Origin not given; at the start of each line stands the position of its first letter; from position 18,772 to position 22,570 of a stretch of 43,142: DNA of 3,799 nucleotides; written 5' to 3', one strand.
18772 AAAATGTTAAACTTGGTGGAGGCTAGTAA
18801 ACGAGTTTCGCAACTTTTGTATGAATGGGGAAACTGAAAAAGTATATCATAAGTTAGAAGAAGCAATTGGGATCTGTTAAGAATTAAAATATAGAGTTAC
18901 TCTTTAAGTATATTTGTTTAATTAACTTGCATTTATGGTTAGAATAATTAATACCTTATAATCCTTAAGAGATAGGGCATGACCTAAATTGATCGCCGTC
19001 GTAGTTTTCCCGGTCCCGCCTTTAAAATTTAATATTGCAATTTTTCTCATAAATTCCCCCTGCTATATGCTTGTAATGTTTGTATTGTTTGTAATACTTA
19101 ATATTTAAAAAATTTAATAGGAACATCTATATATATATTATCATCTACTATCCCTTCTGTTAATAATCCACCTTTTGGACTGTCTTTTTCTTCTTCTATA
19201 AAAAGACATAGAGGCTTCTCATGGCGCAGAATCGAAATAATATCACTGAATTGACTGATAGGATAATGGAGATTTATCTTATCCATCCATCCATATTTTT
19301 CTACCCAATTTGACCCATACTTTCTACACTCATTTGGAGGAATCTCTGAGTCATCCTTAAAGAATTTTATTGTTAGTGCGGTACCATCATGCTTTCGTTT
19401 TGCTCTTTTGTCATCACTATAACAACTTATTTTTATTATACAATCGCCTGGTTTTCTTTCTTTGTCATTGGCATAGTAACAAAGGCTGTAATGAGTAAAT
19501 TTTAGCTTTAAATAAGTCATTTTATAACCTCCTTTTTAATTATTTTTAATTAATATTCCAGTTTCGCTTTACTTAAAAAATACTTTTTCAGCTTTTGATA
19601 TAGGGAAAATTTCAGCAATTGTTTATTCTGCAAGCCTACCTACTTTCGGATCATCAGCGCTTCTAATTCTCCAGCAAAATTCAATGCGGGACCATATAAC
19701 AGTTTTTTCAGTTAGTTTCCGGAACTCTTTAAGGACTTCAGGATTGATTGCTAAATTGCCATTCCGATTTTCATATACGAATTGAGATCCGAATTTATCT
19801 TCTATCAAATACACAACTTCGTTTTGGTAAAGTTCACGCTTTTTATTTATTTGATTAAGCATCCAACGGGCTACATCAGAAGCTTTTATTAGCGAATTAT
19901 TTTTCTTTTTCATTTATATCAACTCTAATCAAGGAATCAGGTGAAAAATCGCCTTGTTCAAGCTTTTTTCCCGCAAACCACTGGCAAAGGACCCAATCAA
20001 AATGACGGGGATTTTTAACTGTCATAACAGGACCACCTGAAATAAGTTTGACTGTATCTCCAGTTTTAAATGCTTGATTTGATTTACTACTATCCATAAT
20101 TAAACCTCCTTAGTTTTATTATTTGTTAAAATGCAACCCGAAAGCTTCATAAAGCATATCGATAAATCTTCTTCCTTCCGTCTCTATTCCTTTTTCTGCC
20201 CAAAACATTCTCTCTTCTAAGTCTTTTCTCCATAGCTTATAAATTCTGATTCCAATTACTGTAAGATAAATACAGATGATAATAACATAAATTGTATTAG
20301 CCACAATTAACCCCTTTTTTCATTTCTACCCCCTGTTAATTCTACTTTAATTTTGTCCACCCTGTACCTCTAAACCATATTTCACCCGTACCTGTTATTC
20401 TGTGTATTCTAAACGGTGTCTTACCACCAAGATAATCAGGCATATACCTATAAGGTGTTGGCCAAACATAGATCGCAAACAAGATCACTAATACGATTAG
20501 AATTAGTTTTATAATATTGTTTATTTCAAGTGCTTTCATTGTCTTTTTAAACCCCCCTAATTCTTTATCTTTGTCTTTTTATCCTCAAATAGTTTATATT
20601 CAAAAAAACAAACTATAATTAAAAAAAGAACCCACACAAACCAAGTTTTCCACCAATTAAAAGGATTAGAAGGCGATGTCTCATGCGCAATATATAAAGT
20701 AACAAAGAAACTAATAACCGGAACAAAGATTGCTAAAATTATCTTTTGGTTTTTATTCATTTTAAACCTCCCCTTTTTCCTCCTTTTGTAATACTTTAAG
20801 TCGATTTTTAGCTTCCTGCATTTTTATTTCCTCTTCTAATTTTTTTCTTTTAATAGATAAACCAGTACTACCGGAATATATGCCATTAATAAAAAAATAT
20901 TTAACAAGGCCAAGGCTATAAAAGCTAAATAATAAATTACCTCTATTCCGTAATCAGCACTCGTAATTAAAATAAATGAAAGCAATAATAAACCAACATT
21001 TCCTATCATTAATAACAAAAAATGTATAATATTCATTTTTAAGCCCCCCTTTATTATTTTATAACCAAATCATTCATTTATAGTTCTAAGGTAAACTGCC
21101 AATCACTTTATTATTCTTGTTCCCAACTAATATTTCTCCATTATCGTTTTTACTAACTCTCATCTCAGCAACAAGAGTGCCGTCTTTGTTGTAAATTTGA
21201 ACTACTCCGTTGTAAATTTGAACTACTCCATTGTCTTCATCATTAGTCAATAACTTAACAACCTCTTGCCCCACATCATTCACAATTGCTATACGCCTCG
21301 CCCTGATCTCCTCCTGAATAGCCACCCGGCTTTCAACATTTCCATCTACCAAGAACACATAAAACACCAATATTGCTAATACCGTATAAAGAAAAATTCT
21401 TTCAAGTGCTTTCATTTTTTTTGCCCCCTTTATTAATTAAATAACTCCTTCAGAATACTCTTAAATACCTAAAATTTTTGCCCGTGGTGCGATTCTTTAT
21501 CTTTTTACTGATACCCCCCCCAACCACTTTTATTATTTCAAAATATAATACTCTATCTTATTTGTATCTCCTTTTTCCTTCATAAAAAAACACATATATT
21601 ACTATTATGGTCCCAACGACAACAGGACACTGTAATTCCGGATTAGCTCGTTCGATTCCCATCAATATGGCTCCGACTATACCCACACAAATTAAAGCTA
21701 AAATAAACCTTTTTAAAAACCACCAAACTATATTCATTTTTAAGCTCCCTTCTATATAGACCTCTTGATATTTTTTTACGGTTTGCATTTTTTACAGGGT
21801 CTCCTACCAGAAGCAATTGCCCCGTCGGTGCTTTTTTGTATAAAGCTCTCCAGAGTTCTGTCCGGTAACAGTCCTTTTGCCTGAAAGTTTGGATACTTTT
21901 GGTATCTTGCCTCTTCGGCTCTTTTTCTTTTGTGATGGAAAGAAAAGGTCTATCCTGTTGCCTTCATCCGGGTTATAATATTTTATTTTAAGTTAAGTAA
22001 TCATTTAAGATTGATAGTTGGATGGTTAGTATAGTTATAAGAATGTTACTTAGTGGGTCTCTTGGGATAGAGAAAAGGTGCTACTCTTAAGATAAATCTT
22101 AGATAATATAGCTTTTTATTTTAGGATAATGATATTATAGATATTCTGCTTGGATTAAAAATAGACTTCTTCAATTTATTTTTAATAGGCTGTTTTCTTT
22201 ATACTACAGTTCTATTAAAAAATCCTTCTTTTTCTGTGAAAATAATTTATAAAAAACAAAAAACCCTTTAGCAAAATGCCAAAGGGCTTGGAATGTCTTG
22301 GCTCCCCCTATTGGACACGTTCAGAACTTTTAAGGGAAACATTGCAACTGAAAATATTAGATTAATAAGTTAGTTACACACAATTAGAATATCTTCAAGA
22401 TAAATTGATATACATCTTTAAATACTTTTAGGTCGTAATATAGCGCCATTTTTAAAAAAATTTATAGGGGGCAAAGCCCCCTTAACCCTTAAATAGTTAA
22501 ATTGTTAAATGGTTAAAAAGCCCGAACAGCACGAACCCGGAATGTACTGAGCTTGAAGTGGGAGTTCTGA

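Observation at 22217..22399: The junction element has the anatomy of an autonomous multi-copy small-RNA gene, with two structural subtypes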

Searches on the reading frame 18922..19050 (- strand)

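Call 20: search_protein_families(library=pfam, max_evalue=10, proteins=[window:18922-19050:-])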
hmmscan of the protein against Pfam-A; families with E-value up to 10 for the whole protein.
window:18922-19050:- (42 aa): 15 families
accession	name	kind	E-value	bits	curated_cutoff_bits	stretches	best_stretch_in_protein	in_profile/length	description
PF13614.12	AAA_31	-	2.4e-11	44.3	27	1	1-36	1-36/177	AAA domain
PF01656.29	CbiA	-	1.6e-10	41.5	25.4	1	4-36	1-33/125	CobQ/CobB/MinD/ParA nucleotide binding domain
PF10609.15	ParA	-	1.9e-05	24.6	27.1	1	2-35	4-37/246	NUBPL iron-transfer P-loop NTPase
PF02374.21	ArsA_ATPase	-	0.00016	21.4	24.3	1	4-38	3-37/305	Anion-transporting ATPase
PF06564.18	CBP_BcsQ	-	0.0011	18.9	21.3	1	1-36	1-36/234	Cellulose biosynthesis protein BcsQ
PF00142.24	Fer4_NifH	-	0.0012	18.8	25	1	2-36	1-34/271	4Fe-4S iron sulfur cluster binding proteins, NifH/frxC family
PF09140.17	MipZ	-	0.002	17.9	20.7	1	4-34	3-33/262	ATPase MipZ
PF07015.17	VirC1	-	0.0074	16.1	24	1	1-33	1-33/231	VirC1 protein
PF02606.20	LpxK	-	0.012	15.2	27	1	11-36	46-71/328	Tetraacyldisaccharide-1-P 4'-kinase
PF04851.21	ResIII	-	0.013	15.8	22.5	1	3-37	24-60/164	Type III restriction enzyme, res subunit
PF00448.28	SRP54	-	0.016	15.3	22.7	1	11-36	10-35/196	SRP54-type protein, GTPase domain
PF19842.5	YqeC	-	0.027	15.2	27.6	1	9-38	3-32/145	YqeC protein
PF01268.25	FTHFS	-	0.044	12.4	27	1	6-37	62-93/556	Formate--tetrahydrofolate ligase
PF20720.3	nSTAND3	-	0.09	12.9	27.2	1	4-39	19-54/155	Novel STAND NTPase 3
PF13481.12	AAA_25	-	0.24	11.4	27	1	4-27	35-58/195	AAA domain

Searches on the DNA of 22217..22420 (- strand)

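Call 80: search_dna_similar(query=window:22217-22420:-, collection=plasmids, mode=distant, max_evalue=0.01, max_rows=10)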
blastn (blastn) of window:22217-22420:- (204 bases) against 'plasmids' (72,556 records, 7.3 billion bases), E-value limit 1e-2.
No match.

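Call 81: search_dna_similar(query=window:22217-22420:-, collection=phages, mode=distant, max_evalue=0.01, max_rows=10)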
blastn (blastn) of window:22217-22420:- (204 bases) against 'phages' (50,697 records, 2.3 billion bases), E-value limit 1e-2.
No match.
